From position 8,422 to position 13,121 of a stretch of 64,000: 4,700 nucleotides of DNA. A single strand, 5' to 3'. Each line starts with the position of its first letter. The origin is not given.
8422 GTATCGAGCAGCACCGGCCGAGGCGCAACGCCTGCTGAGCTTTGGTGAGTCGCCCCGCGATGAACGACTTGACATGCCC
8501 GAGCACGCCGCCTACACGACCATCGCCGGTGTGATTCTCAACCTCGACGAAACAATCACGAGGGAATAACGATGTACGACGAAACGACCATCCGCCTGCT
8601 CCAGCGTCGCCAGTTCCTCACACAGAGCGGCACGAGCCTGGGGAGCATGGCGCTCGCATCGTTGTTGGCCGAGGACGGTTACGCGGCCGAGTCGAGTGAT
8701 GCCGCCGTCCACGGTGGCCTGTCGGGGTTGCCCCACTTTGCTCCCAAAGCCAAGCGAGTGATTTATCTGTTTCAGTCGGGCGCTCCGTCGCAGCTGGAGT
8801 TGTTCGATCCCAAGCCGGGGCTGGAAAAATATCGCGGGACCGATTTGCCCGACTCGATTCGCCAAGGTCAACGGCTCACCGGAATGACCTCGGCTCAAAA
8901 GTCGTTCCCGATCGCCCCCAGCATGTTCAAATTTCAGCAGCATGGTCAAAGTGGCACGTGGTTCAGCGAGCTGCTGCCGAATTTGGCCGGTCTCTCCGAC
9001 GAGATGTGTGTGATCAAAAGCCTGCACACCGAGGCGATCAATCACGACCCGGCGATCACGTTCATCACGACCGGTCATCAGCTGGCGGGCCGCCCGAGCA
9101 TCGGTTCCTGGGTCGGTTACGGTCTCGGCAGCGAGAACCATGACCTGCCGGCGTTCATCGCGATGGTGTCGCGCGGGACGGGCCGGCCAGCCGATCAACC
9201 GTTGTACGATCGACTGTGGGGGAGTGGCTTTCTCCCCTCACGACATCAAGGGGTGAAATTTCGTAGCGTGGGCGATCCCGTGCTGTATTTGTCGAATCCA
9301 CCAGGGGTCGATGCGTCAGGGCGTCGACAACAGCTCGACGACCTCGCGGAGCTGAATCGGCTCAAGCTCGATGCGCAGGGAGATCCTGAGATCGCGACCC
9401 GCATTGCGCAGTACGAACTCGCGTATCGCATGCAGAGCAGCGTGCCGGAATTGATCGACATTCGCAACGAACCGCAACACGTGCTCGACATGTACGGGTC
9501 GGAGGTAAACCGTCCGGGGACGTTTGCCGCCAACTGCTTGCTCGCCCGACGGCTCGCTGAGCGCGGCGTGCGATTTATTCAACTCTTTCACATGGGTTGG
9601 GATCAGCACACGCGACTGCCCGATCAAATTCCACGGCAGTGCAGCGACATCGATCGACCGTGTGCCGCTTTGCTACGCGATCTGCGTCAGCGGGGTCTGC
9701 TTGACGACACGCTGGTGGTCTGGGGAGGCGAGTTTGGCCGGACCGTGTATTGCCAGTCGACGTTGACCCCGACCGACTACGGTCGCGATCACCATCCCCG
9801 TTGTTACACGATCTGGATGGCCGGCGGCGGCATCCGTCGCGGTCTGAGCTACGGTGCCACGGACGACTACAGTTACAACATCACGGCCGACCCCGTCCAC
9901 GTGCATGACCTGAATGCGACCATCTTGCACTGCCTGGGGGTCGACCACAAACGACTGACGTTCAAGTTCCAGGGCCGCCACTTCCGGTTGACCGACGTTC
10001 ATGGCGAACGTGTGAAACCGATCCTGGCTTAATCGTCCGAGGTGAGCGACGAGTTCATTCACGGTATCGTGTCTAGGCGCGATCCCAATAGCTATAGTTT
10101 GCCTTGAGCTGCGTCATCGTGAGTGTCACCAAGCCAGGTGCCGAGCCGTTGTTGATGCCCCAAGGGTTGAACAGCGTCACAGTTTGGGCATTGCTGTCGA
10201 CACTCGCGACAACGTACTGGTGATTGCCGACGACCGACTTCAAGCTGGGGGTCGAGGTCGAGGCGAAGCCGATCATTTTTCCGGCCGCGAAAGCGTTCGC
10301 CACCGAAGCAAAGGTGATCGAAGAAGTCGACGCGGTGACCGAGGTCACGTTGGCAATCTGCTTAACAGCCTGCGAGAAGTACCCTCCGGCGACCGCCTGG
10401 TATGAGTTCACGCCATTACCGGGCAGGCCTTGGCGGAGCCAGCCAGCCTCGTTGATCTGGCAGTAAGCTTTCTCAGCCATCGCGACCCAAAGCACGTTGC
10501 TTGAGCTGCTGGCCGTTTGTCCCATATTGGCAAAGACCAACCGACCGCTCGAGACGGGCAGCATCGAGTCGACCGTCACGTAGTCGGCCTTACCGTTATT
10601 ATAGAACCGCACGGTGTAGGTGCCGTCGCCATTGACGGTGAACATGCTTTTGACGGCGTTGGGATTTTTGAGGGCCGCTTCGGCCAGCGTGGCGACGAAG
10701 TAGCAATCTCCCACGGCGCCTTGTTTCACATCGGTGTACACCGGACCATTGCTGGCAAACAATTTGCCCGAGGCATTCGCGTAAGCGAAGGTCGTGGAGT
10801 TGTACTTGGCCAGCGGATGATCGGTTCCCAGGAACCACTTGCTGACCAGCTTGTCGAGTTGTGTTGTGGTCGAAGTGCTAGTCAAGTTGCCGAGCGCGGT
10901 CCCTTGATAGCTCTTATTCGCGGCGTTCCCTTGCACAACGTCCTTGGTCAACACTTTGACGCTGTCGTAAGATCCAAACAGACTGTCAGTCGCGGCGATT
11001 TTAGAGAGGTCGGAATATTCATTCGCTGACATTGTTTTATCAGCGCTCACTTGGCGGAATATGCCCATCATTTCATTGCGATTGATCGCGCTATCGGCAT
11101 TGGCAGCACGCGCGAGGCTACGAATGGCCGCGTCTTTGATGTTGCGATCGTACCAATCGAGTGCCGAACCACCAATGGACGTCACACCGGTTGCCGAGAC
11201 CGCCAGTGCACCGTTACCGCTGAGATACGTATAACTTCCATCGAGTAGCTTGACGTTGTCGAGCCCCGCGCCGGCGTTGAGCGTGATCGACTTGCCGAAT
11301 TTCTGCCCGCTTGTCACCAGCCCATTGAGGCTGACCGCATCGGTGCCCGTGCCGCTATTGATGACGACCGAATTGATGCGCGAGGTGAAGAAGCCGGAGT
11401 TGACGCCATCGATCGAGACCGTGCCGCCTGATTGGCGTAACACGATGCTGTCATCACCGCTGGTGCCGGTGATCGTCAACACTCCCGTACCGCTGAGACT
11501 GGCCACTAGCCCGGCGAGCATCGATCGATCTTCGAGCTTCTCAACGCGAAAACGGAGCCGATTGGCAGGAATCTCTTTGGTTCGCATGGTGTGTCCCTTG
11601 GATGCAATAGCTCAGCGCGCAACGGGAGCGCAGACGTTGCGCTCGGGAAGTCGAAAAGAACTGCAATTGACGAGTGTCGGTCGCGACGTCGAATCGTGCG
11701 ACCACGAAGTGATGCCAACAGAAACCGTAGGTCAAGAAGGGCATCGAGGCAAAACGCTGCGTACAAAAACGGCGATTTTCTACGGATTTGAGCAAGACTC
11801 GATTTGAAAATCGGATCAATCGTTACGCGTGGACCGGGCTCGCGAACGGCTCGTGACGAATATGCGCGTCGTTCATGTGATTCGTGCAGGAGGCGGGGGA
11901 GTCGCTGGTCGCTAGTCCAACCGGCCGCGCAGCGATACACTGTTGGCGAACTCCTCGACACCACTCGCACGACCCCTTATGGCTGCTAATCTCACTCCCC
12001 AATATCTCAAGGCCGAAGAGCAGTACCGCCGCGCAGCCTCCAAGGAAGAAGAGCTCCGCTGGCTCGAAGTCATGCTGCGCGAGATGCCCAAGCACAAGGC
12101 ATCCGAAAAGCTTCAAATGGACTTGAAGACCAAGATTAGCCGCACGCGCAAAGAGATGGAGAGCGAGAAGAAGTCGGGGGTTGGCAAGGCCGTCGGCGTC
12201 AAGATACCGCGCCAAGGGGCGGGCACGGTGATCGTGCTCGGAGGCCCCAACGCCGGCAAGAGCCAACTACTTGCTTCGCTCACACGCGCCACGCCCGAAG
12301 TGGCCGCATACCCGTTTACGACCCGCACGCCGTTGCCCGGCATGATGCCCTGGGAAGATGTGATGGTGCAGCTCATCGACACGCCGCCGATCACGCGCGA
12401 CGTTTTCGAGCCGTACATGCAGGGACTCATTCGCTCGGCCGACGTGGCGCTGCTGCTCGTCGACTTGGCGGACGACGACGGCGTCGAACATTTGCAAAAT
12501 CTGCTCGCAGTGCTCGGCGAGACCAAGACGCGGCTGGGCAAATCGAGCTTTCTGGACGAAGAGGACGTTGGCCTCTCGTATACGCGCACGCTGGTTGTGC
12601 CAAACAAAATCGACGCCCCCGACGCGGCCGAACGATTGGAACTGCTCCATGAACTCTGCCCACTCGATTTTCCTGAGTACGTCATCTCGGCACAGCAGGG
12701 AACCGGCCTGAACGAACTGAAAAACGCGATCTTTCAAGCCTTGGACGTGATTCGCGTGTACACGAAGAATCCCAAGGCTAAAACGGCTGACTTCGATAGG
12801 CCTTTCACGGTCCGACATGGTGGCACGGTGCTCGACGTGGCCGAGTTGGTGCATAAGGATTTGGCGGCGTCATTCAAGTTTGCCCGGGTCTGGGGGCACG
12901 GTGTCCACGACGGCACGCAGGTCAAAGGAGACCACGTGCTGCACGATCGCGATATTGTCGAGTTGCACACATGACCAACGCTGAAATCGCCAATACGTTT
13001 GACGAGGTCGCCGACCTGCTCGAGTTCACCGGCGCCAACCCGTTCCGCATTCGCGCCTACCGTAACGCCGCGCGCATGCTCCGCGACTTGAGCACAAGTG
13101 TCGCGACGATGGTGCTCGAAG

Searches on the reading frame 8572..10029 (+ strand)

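Call 67: search_protein_families(library=pfam, proteins=[window:8572-10029:+], max_evalue=0.00001)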
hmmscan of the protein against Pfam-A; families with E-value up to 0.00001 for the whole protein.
window:8572-10029:+ (486 aa): 1 family
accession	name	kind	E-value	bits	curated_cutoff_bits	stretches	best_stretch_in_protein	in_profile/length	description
PF07394.17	DUF1501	-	3.4e-157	524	27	1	60-485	1-390/390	Protein of unknown function (DUF1501)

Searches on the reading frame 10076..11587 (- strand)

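Call 67: search_protein_families(library=pfam, proteins=[window:10076-11587:-], max_evalue=0.00001)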
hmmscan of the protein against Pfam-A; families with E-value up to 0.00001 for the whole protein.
window:10076-11587:- (504 aa): 1 family
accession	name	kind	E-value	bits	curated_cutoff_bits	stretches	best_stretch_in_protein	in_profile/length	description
PF00648.27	Peptidase_C2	-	2.7e-21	76.3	23.8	1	277-478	40-244/297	Calpain family cysteine protease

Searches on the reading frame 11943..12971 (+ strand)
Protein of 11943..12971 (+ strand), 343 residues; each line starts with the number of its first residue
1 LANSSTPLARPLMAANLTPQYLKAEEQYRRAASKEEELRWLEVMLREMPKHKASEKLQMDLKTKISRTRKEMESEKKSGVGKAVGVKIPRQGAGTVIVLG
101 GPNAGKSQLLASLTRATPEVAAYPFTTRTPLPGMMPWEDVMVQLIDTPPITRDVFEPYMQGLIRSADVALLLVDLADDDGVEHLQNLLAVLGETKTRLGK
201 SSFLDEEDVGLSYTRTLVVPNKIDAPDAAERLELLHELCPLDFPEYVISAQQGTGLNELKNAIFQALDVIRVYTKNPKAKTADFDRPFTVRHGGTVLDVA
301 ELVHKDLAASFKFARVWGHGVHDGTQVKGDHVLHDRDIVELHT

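Call 67: search_protein_families(library=pfam, proteins=[window:11943-12971:+], max_evalue=0.00001)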
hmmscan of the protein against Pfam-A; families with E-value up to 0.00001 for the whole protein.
window:11943-12971:+ (343 aa): 4 families
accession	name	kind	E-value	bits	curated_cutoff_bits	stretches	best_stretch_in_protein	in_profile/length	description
PF01926.29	MMR_HSR1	-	4.9e-16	59.3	21.9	1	96-191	2-100/113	50S ribosome-binding GTPase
PF02824.27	TGS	-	2.2e-12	47.2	22.2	1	270-343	1-60/60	TGS domain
PF02421.24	FeoB_N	-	2.7e-06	27.5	27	0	95-149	2-56/156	Ferrous iron transport protein B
PF16897.10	MMR_HSR1_Xtn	-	5.2e-06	26.8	35.2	1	212-268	54-105/106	C-terminal region of MMR_HSR1 domain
